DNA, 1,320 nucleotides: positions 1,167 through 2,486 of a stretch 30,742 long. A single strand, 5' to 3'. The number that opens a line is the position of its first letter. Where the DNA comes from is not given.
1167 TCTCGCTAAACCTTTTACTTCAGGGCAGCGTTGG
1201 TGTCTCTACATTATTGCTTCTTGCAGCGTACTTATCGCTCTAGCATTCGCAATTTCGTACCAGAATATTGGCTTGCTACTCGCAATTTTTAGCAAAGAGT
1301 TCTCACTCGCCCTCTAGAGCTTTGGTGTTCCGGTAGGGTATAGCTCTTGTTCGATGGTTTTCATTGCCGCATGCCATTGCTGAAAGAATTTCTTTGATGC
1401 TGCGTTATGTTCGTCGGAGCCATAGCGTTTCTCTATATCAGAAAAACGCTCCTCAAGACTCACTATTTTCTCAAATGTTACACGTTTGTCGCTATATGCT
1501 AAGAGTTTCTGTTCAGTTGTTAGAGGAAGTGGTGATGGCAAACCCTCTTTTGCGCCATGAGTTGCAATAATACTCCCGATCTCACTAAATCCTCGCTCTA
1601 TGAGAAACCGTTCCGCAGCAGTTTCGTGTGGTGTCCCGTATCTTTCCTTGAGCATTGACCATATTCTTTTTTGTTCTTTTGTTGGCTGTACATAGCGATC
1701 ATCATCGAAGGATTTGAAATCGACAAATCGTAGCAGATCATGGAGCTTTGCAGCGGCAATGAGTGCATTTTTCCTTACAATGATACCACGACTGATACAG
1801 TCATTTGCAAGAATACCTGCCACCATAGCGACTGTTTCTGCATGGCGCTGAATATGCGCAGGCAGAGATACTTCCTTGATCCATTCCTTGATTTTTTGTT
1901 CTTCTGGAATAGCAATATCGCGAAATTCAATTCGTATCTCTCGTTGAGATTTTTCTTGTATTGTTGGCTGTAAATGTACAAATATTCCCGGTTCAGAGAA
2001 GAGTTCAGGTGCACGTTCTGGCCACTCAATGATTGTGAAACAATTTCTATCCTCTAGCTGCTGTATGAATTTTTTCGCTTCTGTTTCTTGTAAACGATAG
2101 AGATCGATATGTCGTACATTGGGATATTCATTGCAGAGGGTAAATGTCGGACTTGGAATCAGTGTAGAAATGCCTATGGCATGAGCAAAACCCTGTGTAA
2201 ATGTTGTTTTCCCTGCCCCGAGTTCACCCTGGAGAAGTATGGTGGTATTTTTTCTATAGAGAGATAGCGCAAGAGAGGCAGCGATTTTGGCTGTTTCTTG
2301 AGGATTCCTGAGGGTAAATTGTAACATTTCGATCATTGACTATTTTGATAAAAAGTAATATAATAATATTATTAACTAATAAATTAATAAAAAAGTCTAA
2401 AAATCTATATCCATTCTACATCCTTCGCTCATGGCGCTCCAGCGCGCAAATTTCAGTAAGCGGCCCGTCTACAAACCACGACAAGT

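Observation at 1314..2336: TsaE (t6A ATPase) fused to an intact HD phosphohydrolase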

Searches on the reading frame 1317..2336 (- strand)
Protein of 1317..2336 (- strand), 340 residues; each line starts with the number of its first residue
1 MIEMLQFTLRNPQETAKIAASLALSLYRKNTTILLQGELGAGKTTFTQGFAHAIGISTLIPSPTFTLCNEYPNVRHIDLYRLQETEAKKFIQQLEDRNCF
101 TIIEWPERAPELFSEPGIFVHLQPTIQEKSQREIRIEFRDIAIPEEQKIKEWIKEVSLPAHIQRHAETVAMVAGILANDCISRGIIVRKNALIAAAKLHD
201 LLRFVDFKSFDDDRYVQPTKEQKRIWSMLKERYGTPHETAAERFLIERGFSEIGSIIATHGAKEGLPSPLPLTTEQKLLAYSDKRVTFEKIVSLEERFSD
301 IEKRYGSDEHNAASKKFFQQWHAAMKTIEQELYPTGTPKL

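Call 4: search_protein_families(library=pfam, proteins=[window:1317-2336:-], max_evalue=1)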
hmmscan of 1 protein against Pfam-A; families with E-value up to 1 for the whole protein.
window:1317-2336:- (340 aa): 6 families
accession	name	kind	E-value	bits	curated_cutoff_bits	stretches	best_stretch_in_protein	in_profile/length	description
PF02367.23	TsaE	-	2.5e-29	102.2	26.6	1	10-126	2-122/128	Threonylcarbamoyl adenosine biosynthesis protein TsaE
PF05729.18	NACHT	-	0.022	15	26.7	1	32-55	2-25/167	NACHT domain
PF01695.23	IstB_IS21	-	0.099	12.6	24.1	0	2-51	64-113/238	IstB-like ATP binding protein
PF00910.28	RNA_helicase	-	0.11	13.4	21.5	1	33-84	1-51/105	RNA helicase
PF06745.19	ATPase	-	0.13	12.1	26.6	1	28-51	17-40/231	KaiC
PF20720.3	nSTAND3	-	0.14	12.3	27.2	1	22-48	9-35/155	Novel STAND NTPase 3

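Call 5: search_protein_families(library=ncbifam, proteins=[window:1317-2336:-], max_evalue=1)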
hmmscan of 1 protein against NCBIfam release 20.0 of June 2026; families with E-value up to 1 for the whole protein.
window:1317-2336:- (340 aa): 10 families
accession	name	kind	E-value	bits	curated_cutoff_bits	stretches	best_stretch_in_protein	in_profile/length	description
TIGR00150.1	T6A_YjeE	equivalog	3.4e-24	85.2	60.1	1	13-130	6-128/135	tRNA (adenosine(37)-N6)-threonylcarbamoyltransferase complex ATPase subunit type 1 TsaE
NF007931.0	PRK10646.1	equivalog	6.9e-18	65.1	246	1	9-129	8-133/153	tRNA (adenosine(37)-N6)-threonylcarbamoyltransferase complex ATPase subunit type 1 TsaE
NF045665.1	NTPtran_DVU1551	equivalog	4.7e-16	58.8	315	2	236-326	263-349/359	DVU_1551 family NTP transferase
TIGR00295.1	TIGR00295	hypoth_equivalog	0.00065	19.5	172.35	1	154-314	6-152/164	TIGR00295 family protein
NF009343.0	PRK12703.1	equivalog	0.0058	15.5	434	0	258-308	263-315/339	tRNA (cytidine(56)-2'-O)-methyltransferase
NF041757.1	EfeO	equivalog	0.017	14.2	270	1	280-336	162-214/359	iron uptake system protein EfeO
TIGR00678.1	holB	equivalog_domain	0.026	14.1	180.6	1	30-93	14-80/188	DNA polymerase III subunit delta'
NF010335.0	PRK13764.1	equivalog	0.098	11.2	340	1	18-52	251-285/613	ATPase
TIGR02397.1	dnaX_nterm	equivalog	0.13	11.5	250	1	21-71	27-74/355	DNA polymerase III subunit gamma/tau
TIGR03015.1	pepcterm_ATPase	hypoth_equivalog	0.17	11.3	324.5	1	17-49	30-62/269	XrtA/PEP-CTERM system-associated ATPase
